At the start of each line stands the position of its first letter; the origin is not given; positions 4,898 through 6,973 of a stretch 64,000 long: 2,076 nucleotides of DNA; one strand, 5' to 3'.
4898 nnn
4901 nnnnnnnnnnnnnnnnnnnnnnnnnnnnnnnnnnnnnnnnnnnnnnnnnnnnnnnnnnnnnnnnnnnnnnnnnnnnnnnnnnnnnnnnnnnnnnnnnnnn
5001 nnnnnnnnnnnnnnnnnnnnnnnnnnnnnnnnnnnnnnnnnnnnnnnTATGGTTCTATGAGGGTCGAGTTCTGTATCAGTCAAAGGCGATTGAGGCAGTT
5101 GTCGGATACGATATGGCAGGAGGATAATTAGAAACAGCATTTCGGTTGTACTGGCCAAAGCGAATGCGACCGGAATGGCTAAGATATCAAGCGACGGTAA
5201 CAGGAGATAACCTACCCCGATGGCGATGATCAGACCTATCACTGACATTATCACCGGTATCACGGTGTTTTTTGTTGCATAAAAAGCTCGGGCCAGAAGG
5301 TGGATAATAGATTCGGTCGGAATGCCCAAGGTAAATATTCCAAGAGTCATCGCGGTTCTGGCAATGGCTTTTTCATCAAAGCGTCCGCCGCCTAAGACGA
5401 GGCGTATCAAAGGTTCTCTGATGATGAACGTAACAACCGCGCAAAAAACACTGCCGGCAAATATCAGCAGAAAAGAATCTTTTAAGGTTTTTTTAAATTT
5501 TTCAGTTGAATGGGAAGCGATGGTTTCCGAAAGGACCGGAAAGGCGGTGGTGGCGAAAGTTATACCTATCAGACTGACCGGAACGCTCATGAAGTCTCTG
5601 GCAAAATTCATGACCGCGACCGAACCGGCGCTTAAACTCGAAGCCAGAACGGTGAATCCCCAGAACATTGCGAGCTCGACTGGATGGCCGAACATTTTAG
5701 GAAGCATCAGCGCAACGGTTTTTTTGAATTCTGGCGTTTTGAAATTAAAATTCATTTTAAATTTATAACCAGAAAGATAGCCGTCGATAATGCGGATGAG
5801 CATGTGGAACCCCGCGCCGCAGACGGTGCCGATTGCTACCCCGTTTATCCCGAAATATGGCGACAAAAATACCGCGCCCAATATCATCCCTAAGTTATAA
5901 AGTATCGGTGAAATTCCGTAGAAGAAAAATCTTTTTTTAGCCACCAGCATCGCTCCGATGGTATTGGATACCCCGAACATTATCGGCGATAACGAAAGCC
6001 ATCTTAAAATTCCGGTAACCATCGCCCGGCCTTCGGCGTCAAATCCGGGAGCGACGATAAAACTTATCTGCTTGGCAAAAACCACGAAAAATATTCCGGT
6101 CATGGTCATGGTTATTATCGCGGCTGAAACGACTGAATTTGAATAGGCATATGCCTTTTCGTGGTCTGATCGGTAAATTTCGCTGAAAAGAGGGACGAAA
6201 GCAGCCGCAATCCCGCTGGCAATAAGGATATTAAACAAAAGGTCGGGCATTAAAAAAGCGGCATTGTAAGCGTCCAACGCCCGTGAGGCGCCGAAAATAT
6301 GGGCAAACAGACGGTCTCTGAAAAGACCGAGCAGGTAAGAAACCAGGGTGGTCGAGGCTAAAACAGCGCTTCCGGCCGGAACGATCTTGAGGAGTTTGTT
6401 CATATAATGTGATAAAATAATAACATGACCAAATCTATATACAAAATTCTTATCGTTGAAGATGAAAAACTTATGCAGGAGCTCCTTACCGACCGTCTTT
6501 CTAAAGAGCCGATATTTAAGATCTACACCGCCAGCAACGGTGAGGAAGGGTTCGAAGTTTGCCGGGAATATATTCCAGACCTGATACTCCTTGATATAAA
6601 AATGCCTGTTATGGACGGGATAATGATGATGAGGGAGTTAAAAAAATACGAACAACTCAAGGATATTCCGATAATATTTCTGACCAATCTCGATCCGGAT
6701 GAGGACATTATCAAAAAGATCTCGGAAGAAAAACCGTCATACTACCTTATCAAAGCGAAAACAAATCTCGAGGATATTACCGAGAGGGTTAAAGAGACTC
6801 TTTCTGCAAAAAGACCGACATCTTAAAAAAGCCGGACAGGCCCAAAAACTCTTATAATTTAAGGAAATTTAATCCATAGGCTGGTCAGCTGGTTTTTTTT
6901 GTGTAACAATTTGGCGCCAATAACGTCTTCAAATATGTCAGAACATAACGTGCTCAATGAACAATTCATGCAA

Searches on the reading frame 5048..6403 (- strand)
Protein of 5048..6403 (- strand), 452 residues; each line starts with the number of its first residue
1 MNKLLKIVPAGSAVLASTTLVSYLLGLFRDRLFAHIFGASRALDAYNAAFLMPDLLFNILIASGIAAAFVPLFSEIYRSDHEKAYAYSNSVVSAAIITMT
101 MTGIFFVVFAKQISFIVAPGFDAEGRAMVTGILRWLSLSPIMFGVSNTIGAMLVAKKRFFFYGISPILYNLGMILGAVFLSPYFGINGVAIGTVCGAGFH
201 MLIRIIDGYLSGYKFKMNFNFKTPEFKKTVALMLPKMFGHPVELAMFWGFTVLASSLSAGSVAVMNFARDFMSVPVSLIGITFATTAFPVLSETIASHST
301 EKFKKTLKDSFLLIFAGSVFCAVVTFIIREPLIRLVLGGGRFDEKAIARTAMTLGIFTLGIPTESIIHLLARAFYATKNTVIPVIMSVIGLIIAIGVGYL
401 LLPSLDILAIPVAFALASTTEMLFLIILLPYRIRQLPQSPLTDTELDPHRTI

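Call 94: search_protein_families(library=pfam, max_evalue=0.00001, proteins=[window:5048-6403:-])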
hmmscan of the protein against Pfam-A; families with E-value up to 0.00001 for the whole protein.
window:5048-6403:- (452 aa): 2 families
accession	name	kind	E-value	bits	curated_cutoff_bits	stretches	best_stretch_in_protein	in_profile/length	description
PF03023.19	MurJ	-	7.5e-69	232.9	27.4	1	33-433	1-403/451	Lipid II flippase MurJ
PF01554.23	MatE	-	4.1e-11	43.3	24.9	1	244-400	10-161/161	MatE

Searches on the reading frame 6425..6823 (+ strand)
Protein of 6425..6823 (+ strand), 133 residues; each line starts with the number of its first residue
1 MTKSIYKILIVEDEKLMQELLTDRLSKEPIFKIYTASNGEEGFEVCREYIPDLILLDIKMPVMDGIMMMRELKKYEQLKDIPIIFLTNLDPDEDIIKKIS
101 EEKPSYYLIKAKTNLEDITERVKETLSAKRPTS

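Call 94: search_protein_families(library=pfam, max_evalue=0.00001, proteins=[window:6425-6823:+])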
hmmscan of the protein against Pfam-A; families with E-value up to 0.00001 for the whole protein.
window:6425-6823:+ (133 aa): 1 family
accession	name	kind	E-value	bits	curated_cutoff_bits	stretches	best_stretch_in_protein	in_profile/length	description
PF00072.30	Response_reg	-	5.1e-21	75.4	30.2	1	8-122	1-110/111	Response regulator receiver domain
